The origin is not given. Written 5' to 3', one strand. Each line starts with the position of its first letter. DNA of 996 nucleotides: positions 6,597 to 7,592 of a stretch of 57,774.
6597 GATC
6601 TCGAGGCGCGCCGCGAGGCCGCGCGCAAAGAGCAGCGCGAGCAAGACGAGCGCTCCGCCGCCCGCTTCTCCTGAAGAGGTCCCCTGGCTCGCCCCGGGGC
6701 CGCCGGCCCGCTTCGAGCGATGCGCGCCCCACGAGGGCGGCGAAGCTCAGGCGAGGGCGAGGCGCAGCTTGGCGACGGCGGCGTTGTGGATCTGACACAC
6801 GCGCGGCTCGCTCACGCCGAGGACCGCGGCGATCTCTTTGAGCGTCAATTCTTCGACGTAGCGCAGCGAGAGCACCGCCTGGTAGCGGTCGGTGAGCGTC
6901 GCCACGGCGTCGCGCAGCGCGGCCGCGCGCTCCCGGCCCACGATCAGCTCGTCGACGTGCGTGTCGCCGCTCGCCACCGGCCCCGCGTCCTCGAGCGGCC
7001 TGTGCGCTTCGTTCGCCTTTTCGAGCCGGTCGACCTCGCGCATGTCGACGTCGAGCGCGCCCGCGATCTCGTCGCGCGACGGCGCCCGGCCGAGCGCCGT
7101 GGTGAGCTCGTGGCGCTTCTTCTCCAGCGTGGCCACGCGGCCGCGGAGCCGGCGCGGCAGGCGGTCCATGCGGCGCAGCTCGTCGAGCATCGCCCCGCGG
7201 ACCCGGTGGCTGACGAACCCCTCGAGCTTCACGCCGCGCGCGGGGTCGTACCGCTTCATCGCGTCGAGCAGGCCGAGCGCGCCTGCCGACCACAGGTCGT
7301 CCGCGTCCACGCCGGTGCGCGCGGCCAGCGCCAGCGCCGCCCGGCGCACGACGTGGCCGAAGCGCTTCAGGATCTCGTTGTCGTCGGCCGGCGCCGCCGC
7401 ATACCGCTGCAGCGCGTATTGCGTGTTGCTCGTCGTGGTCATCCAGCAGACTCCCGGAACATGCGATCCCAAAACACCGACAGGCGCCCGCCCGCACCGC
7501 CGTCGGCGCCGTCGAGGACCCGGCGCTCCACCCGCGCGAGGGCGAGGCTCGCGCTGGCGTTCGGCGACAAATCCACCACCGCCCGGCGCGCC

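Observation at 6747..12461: Two divergent FliA-family sigma-28 factors flank the flhA-flhF-flhG unit, with a single FlgM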

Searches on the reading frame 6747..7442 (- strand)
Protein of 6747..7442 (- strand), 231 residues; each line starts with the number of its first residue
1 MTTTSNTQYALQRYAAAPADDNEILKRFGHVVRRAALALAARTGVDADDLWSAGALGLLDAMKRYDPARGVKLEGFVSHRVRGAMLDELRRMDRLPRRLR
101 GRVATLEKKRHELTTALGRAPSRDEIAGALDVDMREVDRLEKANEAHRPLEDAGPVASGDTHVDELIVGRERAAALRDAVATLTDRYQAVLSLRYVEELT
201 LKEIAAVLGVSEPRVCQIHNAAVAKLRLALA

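Call 7: search_protein_families(library=ncbifam, proteins=[window:6747-7442:-], max_evalue=0.001)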
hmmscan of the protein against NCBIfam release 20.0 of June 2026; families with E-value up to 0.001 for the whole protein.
window:6747-7442:- (231 aa): 70 families (the best 25 are shown)
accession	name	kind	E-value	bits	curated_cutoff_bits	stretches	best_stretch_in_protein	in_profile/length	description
TIGR02479.1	FliA_WhiG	subfamily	1.5e-55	188.3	189.6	1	25-230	2-223/224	FliA/WhiG family RNA polymerase sigma factor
NF005413.0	PRK06986.1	subfamily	2.5e-49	168.3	201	1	15-230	8-236/241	RNA polymerase sigma factor FliA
NF004935.0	PRK06288.1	equivalog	1e-42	146.6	343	2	32-140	50-156/270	RNA polymerase sigma factor WhiG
NF005809.0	PRK07670.1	equivalog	5e-38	131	326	2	33-141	41-147/255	FliA/WhiG family RNA polymerase sigma factor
NF009091.0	PRK12427.1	equivalog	1.3e-30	106.8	339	1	18-227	14-228/233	FliA/WhiG family RNA polymerase sigma factor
TIGR02980.1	SigBFG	subfamily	2.6e-27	96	234.35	1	22-229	6-225/227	SigB/SigF/SigG family RNA polymerase sigma factor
NF004572.0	PRK05911.1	equivalog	3.1e-27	95.6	378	2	166-230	189-253/257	RNA polymerase sigma factor sigma-28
TIGR02937.1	sigma70-ECF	superfamily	1.6e-26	92.9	42.9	1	23-230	5-165/165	sigma-70 family RNA polymerase sigma factor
NF005644.0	PRK07408.1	subfamily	5e-22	78.8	261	1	8-218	14-241/258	RNA polymerase sigma factor SigF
TIGR02997.1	Sig70-cyanoRpoD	subfamily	5.7e-20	71.8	384.5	1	43-227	97-298/298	RNA polymerase sigma factor, RpoD/SigA family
NF005514.0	PRK07122.1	subfamily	8.9e-20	70.9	372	1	41-229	61-262/264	RNA polymerase sigma factor SigF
NF005920.0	PRK07921.1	subfamily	9.7e-17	61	464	1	44-227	114-315/328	RNA polymerase sigma factor SigB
TIGR02885.1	spore_sigF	equivalog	1.4e-16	61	321.45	1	42-227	33-228/231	RNA polymerase sporulation sigma factor SigF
NF005143.0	PRK06596.1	subfamily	1.9e-16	60.4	241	2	161-230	209-281/285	RNA polymerase factor sigma-32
TIGR02392.1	rpoH_proteo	equivalog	2.6e-16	60.1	323.1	1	44-230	59-268/270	RNA polymerase sigma factor RpoH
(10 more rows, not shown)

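Call 21: find_homologous_proteins(query=window:6747-7442:-, max_evalue=1e-10)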
Query window:6747-7442:- (231 aa): 1708 proteins with E <= 1e-10 among 8000 candidates; the best 120 are listed.
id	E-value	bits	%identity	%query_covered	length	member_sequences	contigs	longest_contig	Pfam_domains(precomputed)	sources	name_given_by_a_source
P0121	7.6e-140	482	100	100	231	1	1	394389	PF04545.23,PF04542.21,PF08281.19,PF04539.23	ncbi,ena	-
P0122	1.8e-83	298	63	98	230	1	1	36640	PF04545.23,PF04542.21,PF08281.19,PF04539.23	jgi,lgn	jgi:RNA polymerase sigma factor for flagellar operon FliA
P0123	6.8e-82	293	65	97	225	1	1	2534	PF04545.23,PF04542.21,PF08281.19,PF04539.23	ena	-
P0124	1.7e-75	272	61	96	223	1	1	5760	PF04545.23,PF04542.21,PF08281.19,PF04539.23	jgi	jgi:RNA polymerase sigma factor for flagellar operon FliA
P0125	1.7e-74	268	59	98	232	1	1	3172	PF04545.23,PF04542.21,PF08281.19,PF04539.23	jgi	jgi:RNA polymerase sigma factor for flagellar operon FliA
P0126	2.7e-74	268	61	97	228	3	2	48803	PF04545.23,PF04542.21,PF08281.19,PF04539.23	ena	-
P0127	6.5e-74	266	57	98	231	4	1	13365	PF04545.23,PF04542.21,PF08281.19,PF04539.23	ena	-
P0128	5.6e-73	263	60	97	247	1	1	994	PF04545.23,PF04542.21,PF08281.19,PF04539.23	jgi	jgi:RNA polymerase sigma factor for flagellar operon FliA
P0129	1.3e-71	259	58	99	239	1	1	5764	PF04545.23,PF04542.21,PF08281.19,PF04539.23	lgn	-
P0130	1.5e-70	255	57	98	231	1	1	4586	PF04545.23,PF04542.21,PF08281.19,PF04539.23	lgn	-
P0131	5.9e-70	254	60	91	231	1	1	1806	PF13384.13,PF04545.23,PF04542.21,PF08281.19,PF04539.23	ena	-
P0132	2.7e-64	235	57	90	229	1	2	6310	PF04545.23,PF04542.21,PF08281.19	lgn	-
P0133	6.6e-63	230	53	100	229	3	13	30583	PF04545.23,PF04542.21,PF08281.19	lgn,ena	-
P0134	1.4e-58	216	51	96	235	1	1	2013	PF04545.23,PF04542.21,PF08281.19,PF04539.23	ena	-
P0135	5.3e-58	214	52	94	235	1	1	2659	PF04545.23,PF04542.21,PF08281.19,PF04539.23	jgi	jgi:RNA polymerase sigma factor for flagellar operon FliA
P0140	8.2e-56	207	52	96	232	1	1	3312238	PF04545.23,PF04542.21,PF08281.19,PF04539.23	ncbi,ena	-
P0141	1.0e-55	207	49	94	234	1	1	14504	PF04545.23,PF04542.21,PF08281.19,PF04539.23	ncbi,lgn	-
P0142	1.5e-55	207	49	94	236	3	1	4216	PF04545.23,PF04542.21,PF08281.19,PF04539.23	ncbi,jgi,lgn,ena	jgi:RNA polymerase sigma factor for flagellar operon FliA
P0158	1.8e-53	200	51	96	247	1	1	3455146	PF04545.23,PF04542.21,PF08281.19,PF04539.23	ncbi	ncbi:MAG: FliA/WhiG family RNA polymerase sigma factor [Myxococcales bacterium]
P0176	1.2e-52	197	44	96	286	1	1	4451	PF13384.13,PF04545.23,PF04542.21,PF08281.19,PF04539.23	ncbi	-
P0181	1.8e-52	196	49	93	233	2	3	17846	PF04545.23,PF04542.21,PF08281.19,PF04539.23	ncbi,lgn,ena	-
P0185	2.3e-52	196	50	90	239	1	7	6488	PF04545.23,PF04542.21,PF08281.19,PF04539.23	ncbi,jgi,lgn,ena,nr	ncbi:MAG: FliA/WhiG family RNA polymerase sigma factor [Deltaproteobacteria bacterium]|nr:FliA/WhiG 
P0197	6.1e-52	195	50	97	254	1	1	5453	PF04545.23,PF04542.21,PF08281.19,PF04539.23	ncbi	-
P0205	7.1e-52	194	47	91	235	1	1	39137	PF13384.13,PF04545.23,PF04542.21,PF08281.19,PF04539.23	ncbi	-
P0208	1.0e-51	194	47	94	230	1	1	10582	PF04545.23,PF04542.21,PF08281.19,PF04539.23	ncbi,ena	-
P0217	1.3e-51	194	49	94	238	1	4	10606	PF04545.23,PF04542.21,PF08281.19,PF04539.23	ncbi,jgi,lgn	jgi:RNA polymerase sigma factor for flagellar operon FliA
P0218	1.7e-51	193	46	96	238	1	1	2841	PF04545.23,PF04542.21,PF08281.19,PF04539.23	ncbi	ncbi:MAG: FliA/WhiG family RNA polymerase sigma factor [Myxococcales bacterium]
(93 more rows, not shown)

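Call 25: find_encoding_contigs(protein=P0158, flank=10000, max_places=1)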
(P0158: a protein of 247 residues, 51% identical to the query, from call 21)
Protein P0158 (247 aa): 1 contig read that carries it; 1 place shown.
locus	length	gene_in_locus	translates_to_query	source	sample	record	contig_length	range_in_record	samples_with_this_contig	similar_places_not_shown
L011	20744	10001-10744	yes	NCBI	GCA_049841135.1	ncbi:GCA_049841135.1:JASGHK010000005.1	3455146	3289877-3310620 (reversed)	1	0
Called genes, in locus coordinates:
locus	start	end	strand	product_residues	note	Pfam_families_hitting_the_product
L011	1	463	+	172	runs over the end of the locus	PF03748:FliL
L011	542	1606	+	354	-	PF02154:FliM, PF01052:FliMN_C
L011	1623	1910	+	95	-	PF01052:FliMN_C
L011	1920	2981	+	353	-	PF04347:FliO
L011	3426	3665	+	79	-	PF00813:FliP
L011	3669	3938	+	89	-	PF01313:Bac_export_3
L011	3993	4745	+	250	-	PF01311:Bac_export_1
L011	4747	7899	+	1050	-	PF01312:Bac_export_2, PF00771:FHIPEP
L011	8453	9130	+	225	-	PF13401:AAA_22 (weak), PF25199:nSTAND_NTPase5 (faint), PF00448:SRP54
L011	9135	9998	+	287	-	PF10609:ParA, PF00142:Fer4_NifH, PF01656:CbiA, PF02374:ArsA_ATPase (weak), PF06564:CBP_BcsQ, PF13614:AAA_31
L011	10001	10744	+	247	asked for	PF04542:Sigma70_r2, PF04539:Sigma70_r3, PF04545:Sigma70_r4, PF08281:Sigma70_r4_2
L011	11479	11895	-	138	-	PF02050:FliJ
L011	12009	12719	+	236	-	PF00460:Flg_bb_rod (weak), PF22692:LlgE_F_G_D1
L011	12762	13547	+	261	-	PF00460:Flg_bb_rod, PF22692:LlgE_F_G_D1, PF06429:Flg_bbr_C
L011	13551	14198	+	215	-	-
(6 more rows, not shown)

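Call 39: search_solved_structures(query=window:6747-7442:-, max_evalue=1e-8, show_alignments=4)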
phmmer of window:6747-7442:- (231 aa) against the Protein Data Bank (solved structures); distinct sequences matched with E-value up to 1e-8: 31.
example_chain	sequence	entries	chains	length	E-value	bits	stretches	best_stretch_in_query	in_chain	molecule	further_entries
6pfv_A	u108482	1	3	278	1.4e-29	106.8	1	34-231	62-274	RNA polymerase sigma factor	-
9wsf_A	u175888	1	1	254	6e-29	104.8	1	12-231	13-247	RNA polymerase sigma factor FliA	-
9wsm_F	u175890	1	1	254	6.5e-29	104.7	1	13-231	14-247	RNA polymerase sigma factor FliA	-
6pmi_F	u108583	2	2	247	1.1e-28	103.9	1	18-230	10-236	RNA polymerase sigma factor FliA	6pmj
6pfj_A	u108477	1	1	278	3e-28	102.5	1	34-231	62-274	RNA polymerase sigma factor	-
1rp3_A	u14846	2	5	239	3.4e-19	72.9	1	30-229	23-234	RNA polymerase sigma factor SIGMA-28 (FliA) | RNA polymerase sigma factor FliA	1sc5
7lq4_A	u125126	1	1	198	2.6e-16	63.5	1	25-95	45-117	WhiG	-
1l0o_C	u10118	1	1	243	2.2e-12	50.7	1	41-220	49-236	sigma factor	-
7ckq_F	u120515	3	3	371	2.5e-12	50.5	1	21-227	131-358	RNA polymerase sigma factor SigA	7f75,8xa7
8x6g_H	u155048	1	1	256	8.2e-12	48.8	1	24-228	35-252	RNA polymerase sigma factor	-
8dy7_F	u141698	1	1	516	3.1e-11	46.9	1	44-227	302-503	RNA polymerase sigma factor SigA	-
8dy9_F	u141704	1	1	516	3.1e-11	46.9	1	44-227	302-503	RNA polymerase sigma factor SigA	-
8x6f_E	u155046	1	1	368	3.3e-11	46.8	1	44-227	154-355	RNA polymerase sigma factor SigA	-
8k60_F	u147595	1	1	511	7.9e-11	45.6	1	44-227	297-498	RNA polymerase principal sigma factor HrdB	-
9dvs_G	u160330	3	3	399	8.4e-11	45.5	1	42-227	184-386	RNA polymerase sigma factor SigA1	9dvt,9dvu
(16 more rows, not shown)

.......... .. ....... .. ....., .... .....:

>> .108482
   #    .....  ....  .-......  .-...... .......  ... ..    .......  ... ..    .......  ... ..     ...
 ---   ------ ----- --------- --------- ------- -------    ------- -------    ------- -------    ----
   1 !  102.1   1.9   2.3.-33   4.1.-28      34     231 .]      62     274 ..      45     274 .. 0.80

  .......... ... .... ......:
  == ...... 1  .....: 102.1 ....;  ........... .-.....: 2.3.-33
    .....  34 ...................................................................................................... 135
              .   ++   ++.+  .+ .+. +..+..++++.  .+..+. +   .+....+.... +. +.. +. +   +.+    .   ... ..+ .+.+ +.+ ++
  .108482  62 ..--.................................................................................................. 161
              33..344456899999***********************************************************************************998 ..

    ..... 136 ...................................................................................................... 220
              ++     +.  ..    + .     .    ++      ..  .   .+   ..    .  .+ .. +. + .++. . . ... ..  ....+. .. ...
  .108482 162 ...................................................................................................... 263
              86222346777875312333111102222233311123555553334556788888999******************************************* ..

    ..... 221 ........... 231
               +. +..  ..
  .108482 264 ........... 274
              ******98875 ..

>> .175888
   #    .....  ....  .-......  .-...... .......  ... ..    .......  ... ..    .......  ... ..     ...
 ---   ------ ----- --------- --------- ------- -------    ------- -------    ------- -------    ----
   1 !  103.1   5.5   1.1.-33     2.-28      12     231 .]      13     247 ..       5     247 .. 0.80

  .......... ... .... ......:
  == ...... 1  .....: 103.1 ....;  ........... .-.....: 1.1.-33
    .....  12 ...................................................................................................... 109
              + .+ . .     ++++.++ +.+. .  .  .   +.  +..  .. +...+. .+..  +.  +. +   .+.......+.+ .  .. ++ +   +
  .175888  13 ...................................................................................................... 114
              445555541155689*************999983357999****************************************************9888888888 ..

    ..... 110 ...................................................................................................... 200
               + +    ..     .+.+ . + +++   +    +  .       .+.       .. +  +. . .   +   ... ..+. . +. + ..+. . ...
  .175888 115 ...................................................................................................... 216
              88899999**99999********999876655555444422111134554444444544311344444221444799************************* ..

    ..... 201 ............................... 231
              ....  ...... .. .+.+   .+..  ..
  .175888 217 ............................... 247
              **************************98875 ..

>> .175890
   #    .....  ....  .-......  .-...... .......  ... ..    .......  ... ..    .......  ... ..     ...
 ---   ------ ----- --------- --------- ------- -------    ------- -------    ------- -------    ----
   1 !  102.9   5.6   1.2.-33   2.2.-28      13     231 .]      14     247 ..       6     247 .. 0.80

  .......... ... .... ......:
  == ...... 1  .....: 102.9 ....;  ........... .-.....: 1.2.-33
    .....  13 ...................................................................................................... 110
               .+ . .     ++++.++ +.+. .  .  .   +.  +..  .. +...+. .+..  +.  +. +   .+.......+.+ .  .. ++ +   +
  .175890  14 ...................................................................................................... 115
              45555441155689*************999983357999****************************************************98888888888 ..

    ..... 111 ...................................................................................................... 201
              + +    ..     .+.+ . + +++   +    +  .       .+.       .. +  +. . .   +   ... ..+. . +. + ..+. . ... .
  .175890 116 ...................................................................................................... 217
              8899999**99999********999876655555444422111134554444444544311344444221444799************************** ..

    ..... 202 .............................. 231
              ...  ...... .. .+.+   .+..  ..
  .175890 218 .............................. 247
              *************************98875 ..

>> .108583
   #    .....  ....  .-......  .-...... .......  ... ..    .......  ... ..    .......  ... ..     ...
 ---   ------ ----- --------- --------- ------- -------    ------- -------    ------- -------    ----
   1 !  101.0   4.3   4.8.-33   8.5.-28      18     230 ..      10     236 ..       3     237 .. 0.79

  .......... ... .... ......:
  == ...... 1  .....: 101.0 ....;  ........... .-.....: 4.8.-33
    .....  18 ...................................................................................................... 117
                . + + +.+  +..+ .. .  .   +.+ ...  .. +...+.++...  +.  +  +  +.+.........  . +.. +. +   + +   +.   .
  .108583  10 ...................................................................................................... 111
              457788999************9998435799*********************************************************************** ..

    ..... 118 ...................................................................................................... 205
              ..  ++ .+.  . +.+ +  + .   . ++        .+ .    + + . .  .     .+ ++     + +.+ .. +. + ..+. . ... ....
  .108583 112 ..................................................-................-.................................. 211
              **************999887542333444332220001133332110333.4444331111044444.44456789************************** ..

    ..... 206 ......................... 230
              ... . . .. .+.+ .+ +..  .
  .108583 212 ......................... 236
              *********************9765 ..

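Call 64: find_related_loci(query=A1, collection=metagenome_contigs, flank=10000)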
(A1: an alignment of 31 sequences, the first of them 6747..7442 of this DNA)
Query A1 (231 aa) in metagenome_contigs; peptide patterns used: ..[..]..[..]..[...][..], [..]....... (x = any residue, [..] = any of these).
600 stretches matched a pattern (row limit reached: there are more); 586 encode a relative of the query (tblastn E <= 1e-3); the best 80 are kept; 80 distinct loci.
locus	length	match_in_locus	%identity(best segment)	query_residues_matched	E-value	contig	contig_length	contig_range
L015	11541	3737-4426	46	8-230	9e-57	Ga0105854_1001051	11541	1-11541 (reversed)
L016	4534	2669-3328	46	10-227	6e-56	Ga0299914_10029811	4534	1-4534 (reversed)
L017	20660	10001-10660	45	15-231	8e-53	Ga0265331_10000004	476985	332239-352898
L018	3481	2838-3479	49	13-225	9e-52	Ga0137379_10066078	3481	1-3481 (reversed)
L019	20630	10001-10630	46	24-231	2e-48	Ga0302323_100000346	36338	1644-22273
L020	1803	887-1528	48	20-231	1e-48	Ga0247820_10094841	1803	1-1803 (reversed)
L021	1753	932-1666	40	4-230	2e-43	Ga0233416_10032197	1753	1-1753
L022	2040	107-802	38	12-227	9e-42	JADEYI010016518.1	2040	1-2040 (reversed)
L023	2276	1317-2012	41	16-230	2e-41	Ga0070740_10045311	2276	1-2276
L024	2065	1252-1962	38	7-227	1e-41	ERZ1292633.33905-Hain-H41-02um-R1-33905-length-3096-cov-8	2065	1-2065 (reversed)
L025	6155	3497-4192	40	15-227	1e-40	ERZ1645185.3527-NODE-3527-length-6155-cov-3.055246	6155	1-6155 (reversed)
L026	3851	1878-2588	37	7-227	2e-40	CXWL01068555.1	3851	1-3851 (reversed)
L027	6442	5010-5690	39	20-231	3e-40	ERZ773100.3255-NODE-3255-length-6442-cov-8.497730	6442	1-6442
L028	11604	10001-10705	37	4-227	6e-40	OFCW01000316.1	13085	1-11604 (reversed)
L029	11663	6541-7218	39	19-231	4e-40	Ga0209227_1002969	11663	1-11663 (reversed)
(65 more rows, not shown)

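Call 66: find_encoding_contigs(protein=P0126, flank=10000, max_places=1)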
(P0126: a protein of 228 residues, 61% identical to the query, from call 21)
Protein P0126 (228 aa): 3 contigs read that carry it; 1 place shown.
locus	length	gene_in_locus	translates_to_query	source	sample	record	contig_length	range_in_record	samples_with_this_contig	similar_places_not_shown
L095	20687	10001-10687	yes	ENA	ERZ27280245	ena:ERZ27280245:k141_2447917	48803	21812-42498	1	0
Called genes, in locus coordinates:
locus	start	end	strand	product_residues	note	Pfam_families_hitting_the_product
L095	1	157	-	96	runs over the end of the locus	PF02049:FliE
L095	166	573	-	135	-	PF00460:Flg_bb_rod (weak), PF06429:Flg_bbr_C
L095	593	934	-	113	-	-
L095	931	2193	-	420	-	-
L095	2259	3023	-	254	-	PF13677:MotB_plug, PF00691:OmpA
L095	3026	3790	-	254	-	PF20560:MotA_N, PF01618:MotA_ExbB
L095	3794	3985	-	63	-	PF06289:FlbD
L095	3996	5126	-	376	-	PF00437:T2SSE, PF13191:AAA_16 (weak)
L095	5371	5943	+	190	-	PF04542:Sigma70_r2, PF08281:Sigma70_r4_2 (weak), PF04545:Sigma70_r4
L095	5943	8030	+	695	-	PF00771:FHIPEP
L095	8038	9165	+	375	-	PF00448:SRP54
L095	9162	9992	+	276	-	PF00142:Fer4_NifH (faint), PF02374:ArsA_ATPase (weak), PF06564:CBP_BcsQ (weak), PF10609:ParA, PF13614:AAA_31, PF01656:CbiA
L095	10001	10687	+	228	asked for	PF04542:Sigma70_r2, PF04539:Sigma70_r3, PF08281:Sigma70_r4_2, PF04545:Sigma70_r4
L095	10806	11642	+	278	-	-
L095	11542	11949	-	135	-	PF02050:FliJ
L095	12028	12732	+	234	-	PF00460:Flg_bb_rod, PF22692:LlgE_F_G_D1 (weak), PF06429:Flg_bbr_C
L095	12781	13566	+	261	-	PF00460:Flg_bb_rod, PF22692:LlgE_F_G_D1, PF06429:Flg_bbr_C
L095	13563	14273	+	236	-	-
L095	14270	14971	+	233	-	PF02107:FlgH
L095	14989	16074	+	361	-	PF02119:FlgI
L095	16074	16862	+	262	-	PF01551:Peptidase_M23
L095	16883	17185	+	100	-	PF04316:FlgM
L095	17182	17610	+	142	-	-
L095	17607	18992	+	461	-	PF22638:FlgK_D1, PF06429:Flg_bbr_C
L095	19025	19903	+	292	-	-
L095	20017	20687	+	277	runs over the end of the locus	PF00669:Flagellin_N, PF00700:Flagellin_C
